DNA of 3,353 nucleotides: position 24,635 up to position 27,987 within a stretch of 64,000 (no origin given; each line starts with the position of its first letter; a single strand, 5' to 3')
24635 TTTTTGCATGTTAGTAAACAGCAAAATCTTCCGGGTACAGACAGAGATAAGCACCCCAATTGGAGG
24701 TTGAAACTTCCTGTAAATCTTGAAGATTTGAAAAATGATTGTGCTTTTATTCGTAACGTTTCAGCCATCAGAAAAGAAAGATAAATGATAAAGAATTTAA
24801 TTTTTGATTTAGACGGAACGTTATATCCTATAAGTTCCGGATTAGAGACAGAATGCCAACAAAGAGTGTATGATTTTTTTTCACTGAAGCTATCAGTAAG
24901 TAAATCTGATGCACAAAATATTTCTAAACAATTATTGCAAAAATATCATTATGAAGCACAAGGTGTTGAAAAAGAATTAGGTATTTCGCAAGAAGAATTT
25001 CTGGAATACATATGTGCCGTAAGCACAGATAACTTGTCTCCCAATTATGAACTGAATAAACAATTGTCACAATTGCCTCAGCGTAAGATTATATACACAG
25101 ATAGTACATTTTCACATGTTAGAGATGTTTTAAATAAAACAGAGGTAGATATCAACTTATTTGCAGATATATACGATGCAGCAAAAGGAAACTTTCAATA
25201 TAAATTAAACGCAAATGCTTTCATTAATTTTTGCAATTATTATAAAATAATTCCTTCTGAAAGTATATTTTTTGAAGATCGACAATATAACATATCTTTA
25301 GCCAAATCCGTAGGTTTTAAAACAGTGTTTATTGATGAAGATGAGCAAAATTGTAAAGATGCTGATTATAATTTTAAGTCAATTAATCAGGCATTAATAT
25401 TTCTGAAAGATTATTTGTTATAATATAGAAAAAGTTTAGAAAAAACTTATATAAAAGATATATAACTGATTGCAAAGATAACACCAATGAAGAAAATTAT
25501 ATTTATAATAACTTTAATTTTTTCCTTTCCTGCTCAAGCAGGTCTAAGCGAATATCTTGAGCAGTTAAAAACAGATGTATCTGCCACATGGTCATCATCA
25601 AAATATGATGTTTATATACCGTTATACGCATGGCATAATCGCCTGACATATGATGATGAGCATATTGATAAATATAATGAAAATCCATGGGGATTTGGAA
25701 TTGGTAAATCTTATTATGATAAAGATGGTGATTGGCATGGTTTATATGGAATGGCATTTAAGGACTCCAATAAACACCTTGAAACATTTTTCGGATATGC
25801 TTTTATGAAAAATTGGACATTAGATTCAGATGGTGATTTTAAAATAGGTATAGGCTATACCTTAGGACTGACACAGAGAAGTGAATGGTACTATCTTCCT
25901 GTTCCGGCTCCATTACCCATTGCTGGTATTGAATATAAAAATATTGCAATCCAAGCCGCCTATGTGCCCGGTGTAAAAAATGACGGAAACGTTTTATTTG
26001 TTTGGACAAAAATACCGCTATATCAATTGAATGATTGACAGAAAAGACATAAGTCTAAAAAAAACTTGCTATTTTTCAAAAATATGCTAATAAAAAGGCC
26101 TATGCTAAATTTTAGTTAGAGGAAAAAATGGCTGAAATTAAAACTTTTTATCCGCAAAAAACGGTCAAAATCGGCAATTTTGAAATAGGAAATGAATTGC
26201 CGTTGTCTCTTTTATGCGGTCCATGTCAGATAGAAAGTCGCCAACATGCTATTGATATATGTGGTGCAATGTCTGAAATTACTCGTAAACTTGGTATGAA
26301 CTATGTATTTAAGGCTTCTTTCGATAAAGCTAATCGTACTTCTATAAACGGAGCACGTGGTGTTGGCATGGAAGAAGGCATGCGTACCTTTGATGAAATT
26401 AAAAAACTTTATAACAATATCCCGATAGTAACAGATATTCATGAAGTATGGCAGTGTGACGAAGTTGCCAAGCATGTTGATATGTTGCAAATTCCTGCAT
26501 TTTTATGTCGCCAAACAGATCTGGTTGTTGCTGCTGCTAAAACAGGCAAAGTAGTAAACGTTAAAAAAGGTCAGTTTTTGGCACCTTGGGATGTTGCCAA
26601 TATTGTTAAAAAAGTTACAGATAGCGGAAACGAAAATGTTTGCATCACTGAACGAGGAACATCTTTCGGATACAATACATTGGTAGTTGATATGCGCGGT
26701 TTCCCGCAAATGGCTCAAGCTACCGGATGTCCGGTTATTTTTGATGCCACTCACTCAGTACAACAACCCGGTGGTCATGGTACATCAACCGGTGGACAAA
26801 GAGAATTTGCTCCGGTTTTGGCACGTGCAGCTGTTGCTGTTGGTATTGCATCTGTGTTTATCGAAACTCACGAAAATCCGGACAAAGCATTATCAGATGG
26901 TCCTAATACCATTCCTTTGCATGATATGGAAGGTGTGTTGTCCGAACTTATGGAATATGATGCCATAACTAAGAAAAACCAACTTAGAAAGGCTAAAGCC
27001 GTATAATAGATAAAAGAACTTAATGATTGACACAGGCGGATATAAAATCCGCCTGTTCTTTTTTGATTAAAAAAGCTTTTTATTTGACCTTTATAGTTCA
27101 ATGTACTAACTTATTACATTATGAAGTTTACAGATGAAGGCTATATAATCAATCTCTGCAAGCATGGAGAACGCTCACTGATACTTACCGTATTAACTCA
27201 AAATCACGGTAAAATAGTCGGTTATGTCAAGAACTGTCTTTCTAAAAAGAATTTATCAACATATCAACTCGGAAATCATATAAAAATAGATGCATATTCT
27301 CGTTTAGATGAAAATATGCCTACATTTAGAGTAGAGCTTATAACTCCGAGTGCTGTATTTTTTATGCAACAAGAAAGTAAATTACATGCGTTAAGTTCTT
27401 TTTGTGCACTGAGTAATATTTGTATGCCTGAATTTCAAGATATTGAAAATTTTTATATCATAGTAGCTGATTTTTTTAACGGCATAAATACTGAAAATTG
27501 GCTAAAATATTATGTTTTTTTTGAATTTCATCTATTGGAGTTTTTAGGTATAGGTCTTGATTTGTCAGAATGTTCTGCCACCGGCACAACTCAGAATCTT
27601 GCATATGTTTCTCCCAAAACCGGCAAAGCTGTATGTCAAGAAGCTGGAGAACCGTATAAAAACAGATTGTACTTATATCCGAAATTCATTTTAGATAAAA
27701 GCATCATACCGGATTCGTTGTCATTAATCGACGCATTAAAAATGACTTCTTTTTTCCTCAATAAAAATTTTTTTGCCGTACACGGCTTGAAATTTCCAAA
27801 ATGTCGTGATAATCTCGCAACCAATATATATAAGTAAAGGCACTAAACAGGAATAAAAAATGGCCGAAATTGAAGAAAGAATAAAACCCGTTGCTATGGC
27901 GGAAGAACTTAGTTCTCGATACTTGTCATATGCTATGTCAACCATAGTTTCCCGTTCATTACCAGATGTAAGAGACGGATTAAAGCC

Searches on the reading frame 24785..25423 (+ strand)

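Call 65: search_protein_families(library=pfam, proteins=[window:24785-25423:+], max_evalue=0.01)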
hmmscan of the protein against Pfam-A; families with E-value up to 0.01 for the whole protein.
window:24785-25423:+ (212 aa): 2 families
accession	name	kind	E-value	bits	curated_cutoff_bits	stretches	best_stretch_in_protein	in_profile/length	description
PF00702.32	Hydrolase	-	8.3e-08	33.3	26.4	1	2-177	1-191/191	haloacid dehalogenase-like hydrolase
PF13419.12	HAD_2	-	6.2e-07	30.1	23.8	1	5-182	1-177/178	Haloacid dehalogenase-like hydrolase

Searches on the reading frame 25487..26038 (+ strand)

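Call 65: search_protein_families(library=pfam, proteins=[window:25487-26038:+], max_evalue=0.01)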
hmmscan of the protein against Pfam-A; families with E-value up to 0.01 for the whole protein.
window:25487-26038:+ (183 aa): 1 family
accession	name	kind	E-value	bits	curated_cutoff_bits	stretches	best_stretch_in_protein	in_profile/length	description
PF07017.17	PagP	-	1.9e-60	202.9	24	1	31-175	2-144/144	Antimicrobial peptide resistance and lipid A acylation protein PagP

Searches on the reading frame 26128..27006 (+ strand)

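Call 65: search_protein_families(library=pfam, proteins=[window:26128-27006:+], max_evalue=0.01)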
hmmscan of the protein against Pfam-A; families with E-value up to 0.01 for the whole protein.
window:26128-27006:+ (292 aa): 1 family
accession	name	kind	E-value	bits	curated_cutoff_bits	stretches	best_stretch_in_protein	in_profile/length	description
PF00793.26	DAHP_synth_1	-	4.3e-70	236.1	25.5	1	17-281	9-268/270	DAHP synthetase I family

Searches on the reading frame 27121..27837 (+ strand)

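Call 65: search_protein_families(library=pfam, proteins=[window:27121-27837:+], max_evalue=0.01)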
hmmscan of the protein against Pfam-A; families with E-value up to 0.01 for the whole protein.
window:27121-27837:+ (238 aa): 2 families
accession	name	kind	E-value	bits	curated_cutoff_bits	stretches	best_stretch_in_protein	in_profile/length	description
PF02565.21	RecO_C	-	3.2e-15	56.7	22.1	1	87-193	6-119/157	Recombination protein O C terminal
PF11967.14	RecO_N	-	5.4e-11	42.8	27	1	1-75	1-78/80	Recombination protein O N terminal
